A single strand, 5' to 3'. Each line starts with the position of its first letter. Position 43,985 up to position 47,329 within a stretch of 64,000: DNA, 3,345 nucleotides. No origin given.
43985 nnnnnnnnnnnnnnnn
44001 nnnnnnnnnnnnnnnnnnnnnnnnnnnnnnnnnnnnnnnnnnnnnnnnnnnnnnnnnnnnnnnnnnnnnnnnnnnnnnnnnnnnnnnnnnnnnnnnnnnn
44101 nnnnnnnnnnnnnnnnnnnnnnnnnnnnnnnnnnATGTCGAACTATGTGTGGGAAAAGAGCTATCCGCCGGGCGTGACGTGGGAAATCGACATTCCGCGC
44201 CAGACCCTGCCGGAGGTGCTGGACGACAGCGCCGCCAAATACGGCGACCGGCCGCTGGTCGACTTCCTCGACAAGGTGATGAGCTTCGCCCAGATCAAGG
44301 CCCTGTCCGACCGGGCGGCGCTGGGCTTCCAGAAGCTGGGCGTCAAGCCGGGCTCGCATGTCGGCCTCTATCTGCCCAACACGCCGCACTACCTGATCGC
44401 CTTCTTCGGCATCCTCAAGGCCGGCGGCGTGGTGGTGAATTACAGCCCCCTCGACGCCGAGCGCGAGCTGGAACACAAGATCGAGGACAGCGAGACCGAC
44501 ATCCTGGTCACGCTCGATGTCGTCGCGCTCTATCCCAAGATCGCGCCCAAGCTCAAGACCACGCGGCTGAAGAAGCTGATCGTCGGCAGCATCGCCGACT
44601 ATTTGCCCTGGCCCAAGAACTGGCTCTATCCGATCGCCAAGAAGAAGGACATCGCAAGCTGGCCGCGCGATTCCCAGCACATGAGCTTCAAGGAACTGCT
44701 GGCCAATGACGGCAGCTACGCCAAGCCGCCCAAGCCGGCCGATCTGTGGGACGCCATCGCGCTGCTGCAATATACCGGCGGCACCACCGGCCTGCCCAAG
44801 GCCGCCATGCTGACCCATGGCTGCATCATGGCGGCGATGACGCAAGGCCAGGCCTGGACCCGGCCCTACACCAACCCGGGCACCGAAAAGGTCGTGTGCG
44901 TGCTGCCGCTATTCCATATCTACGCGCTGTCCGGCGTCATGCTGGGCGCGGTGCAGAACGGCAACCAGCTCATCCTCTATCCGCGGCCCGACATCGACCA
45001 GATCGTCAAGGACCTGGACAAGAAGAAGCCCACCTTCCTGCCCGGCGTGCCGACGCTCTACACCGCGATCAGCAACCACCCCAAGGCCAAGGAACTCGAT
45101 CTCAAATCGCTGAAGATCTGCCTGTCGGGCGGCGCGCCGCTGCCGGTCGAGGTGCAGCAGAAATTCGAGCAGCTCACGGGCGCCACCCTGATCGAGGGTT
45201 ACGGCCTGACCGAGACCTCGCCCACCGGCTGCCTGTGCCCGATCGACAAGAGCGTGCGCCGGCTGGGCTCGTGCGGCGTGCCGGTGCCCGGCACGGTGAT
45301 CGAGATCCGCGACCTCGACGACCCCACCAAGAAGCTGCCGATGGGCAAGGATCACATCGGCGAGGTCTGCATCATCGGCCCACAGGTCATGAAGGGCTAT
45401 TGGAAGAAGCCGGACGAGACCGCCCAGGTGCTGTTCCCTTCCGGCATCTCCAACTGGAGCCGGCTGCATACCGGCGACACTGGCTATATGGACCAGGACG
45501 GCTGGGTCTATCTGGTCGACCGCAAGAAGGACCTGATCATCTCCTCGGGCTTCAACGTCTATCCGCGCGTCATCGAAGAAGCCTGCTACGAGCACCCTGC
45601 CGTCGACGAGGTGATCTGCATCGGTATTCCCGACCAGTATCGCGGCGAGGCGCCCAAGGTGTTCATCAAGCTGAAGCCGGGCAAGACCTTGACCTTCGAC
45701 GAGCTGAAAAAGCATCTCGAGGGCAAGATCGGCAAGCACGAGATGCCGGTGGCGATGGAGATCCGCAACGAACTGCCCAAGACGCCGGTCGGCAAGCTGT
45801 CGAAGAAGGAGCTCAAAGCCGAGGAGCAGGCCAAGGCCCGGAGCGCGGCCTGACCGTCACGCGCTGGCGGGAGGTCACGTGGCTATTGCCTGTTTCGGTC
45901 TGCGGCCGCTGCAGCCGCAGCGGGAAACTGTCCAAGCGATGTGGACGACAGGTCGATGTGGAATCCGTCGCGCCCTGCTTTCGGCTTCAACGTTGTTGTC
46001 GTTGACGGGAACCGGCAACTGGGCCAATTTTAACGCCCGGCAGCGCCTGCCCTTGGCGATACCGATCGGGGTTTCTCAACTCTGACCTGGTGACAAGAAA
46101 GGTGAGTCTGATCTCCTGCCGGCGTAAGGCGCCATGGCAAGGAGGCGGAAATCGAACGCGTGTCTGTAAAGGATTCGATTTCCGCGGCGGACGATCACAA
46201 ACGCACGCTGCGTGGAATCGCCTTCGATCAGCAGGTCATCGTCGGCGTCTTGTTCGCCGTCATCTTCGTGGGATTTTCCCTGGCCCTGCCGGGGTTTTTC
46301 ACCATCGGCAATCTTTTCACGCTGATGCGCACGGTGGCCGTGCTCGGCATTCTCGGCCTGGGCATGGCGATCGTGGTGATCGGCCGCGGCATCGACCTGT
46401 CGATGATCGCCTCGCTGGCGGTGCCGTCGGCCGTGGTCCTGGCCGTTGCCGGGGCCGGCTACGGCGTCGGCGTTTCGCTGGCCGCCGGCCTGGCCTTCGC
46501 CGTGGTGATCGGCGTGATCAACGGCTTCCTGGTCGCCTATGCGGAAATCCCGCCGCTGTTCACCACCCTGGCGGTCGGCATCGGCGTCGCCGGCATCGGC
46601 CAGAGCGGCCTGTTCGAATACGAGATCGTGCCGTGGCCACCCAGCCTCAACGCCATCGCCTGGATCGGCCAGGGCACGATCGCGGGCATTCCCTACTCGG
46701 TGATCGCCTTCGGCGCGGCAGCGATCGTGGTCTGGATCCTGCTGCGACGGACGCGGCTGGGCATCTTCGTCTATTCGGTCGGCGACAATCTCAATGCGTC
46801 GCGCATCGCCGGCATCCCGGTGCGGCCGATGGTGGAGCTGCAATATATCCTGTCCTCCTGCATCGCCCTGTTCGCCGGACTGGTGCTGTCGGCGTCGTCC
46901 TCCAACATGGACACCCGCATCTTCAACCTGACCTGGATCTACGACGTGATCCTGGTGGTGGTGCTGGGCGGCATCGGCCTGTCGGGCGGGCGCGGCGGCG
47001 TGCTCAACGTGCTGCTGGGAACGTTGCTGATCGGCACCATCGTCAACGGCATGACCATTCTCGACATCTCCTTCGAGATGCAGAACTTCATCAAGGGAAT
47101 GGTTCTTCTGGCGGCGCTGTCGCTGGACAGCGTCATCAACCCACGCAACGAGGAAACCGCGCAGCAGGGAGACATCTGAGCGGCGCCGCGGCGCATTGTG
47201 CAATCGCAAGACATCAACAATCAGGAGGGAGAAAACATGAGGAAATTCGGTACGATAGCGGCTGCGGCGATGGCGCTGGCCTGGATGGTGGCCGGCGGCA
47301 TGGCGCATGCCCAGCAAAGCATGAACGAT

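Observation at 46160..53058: CUT2 sugar-type ABC operon carrying two beta-propeller enzyme modules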

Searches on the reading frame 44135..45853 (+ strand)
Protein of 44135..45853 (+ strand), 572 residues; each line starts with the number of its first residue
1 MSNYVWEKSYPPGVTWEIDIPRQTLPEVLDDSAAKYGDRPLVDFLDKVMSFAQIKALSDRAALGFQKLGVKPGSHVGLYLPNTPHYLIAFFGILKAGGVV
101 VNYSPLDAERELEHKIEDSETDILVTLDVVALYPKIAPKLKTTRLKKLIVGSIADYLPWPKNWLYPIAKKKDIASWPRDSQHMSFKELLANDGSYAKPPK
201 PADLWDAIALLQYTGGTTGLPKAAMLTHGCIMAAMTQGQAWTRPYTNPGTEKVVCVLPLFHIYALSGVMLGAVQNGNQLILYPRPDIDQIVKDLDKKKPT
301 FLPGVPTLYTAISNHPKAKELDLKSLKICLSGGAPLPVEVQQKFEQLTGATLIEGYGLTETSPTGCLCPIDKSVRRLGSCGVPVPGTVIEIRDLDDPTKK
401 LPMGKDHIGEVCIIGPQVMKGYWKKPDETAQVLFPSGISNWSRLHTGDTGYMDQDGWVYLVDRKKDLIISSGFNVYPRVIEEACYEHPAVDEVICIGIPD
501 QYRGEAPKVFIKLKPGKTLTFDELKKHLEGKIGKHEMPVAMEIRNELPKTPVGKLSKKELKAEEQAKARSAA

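Call 38: search_protein_families(library=pfam, proteins=[window:44135-45853:+], max_evalue=0.00001)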
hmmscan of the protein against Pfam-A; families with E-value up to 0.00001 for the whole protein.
window:44135-45853:+ (572 aa): 2 families
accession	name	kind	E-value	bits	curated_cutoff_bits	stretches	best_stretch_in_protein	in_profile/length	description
PF00501.34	AMP-binding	-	1.8e-90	304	29.9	1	30-423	2-384/384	AMP-binding enzyme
PF13193.12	AMP-binding_C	-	1.4e-17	64.8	24.5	1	480-554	2-76/76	AMP-binding enzyme C-terminal domain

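Call 55: search_protein_families(library=ncbifam, proteins=[window:44135-45853:+], max_evalue=1e-10)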
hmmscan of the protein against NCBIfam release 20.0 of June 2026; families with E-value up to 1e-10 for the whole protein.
window:44135-45853:+ (572 aa): 101 families (the best 25 are shown)
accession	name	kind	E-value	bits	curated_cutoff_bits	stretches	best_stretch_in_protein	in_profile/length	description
TIGR03205.1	pimA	equivalog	2e-161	538.1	705.6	1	7-561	5-541/541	dicarboxylate--CoA ligase PimA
NF005220.0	PRK06710.1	equivalog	9.3e-142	473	1116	1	5-568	6-557/563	long-chain-fatty-acid--CoA ligase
NF005463.0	PRK07059.1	subfamily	5.6e-134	447.6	869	1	4-563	3-555/557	long-chain-fatty-acid--CoA ligase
NF004114.0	PRK05605.1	equivalog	2e-133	445.7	766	1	5-566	16-571/575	long-chain-fatty-acid--CoA ligase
NF004229.0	PRK05677.1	subfamily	1.2e-126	423.4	879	1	3-569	3-560/563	long-chain-fatty-acid--CoA ligase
NF006442.0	PRK08751.1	equivalog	1.9e-125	419.4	1023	1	5-563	6-557/560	long-chain fatty acid--CoA ligase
NF006523.0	PRK08974.1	equivalog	8.3e-124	413.7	884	1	4-569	3-558/561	long-chain-fatty-acid--CoA ligase FadD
NF009139.0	PRK12492.1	equivalog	3e-120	402.3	1018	1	2-561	2-559/562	long-chain-fatty-acid--CoA ligase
NF004837.0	PRK06187.1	subfamily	3.4e-118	395.2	476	1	23-568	8-526/531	long-chain-fatty-acid--CoA ligase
NF006181.0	PRK08314.1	subfamily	6.8e-111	371.2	705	1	4-570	5-560/563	long-chain-fatty-acid--CoA ligase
NF005714.0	PRK07529.1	subfamily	2.8e-99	333.2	632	1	27-568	34-580/640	acyl-CoA synthetase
NF004822.0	PRK06178.1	equivalog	1.2e-89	301.5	782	1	5-565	17-568/571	acyl-CoA synthetase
NF006182.0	PRK08316.1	subfamily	9.1e-86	288.4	663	1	20-565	8-518/523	fatty acyl-CoA synthetase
NF009233.0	PRK12583.1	subfamily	3.8e-85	286.4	832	1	20-561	15-547/558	fatty acid CoA ligase family protein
NF005801.1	PRK07656.1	equivalog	1.3e-80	271.4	657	1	23-561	1-500/500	FadD3 family acyl-CoA ligase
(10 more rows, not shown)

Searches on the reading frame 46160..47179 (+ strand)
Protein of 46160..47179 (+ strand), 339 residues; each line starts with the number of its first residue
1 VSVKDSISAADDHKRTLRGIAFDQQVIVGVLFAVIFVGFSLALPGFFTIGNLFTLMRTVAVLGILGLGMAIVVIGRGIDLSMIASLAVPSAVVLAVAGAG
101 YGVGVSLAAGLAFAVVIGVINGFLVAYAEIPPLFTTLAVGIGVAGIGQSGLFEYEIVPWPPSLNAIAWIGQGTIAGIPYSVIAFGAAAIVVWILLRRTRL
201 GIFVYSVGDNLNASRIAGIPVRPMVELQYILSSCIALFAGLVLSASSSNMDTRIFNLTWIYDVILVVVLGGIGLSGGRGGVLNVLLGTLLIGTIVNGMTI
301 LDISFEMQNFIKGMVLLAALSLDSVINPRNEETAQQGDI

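Call 5: search_protein_families(library=pfam, proteins=[window:46160-47179:+], max_evalue=0.01)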
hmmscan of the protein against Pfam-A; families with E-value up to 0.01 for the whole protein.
window:46160-47179:+ (339 aa): 1 family
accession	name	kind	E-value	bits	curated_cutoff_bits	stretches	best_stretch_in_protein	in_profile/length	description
PF02653.21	BPD_transp_2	-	8.3e-28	97.7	26.8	1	52-320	2-269/269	Branched-chain amino acid transport system / permease component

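Call 6: search_protein_families(library=ncbifam, proteins=[window:46160-47179:+], max_evalue=0.01)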
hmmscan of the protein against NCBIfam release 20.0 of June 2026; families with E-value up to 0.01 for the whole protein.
window:46160-47179:+ (339 aa): 9 families
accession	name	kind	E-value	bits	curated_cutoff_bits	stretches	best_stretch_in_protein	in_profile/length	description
NF007067.0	PRK09512.1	equivalog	5.8e-38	130.9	398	1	17-324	13-318/321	ribose ABC transporter permease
NF008441.0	PRK11285.1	equivalog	8.9e-36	123.6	378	1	19-326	24-326/333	L-arabinose ABC transporter permease AraH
NF041862.1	YtfT_transport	equivalog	3e-35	122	535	1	48-324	52-325/339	galactofuranose ABC transporter, ATP-binding protein YtfT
NF040906.3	GguB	equivalog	7.2e-30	104.4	450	2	174-324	221-370/375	multiple monosaccharide ABC transporter permease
NF007014.0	PRK09478.1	equivalog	4e-26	92.1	386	1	25-325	16-330/336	galactose/methyl galactoside ABC transporter permease MglC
NF011612.1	PRK15038.1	equivalog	2.6e-21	76.1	500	1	30-320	10-302/322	autoinducer 2 ABC transporter permease LsrD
NF007252.0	PRK09699.1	equivalog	2.9e-21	76.1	396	1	22-326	23-324/326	D-allose ABC transporter permease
NF008630.0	PRK11618.1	equivalog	1.7e-20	73.5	363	1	27-331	11-317/331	galactofuranose ABC transporter, permease protein YjfF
NF011961.0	PRK15432.1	equivalog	7.3e-20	71.5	388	1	33-326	16-307/344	autoinducer 2 ABC transporter permease LsrC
